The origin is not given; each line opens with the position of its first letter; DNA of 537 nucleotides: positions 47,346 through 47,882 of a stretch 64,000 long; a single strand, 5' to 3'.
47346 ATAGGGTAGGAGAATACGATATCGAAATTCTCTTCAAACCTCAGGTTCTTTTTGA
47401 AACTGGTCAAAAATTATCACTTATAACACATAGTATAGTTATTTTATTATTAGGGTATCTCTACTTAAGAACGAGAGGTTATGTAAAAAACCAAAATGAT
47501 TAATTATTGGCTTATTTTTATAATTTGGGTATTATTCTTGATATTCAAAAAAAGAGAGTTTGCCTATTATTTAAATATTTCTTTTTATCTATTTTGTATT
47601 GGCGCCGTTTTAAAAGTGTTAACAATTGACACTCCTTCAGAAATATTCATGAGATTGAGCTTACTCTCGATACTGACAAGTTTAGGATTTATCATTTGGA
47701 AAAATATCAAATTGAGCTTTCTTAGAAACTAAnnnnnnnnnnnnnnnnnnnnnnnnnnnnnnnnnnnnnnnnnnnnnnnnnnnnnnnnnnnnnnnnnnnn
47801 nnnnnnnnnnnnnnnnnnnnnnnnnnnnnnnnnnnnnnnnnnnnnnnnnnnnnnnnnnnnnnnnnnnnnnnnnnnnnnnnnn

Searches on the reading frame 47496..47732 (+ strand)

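Call 5: search_protein_families(library=pfam, proteins=[window:47496-47732:+], max_evalue=0.01)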
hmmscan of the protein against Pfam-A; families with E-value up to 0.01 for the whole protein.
window:47496-47732:+ (78 aa): 0 families

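Call 83: search_protein_families(library=pfam, proteins=[window:47496-47732:+], max_evalue=5)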
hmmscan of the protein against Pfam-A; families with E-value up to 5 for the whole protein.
window:47496-47732:+ (78 aa): 2 families
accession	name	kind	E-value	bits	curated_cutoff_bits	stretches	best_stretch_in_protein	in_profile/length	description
PF01372.22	Melittin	-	0.012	16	20.6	1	35-48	2-15/26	Melittin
PF15444.11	TMEM247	-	0.49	10.9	27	1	5-42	167-200/206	Transmembrane protein 247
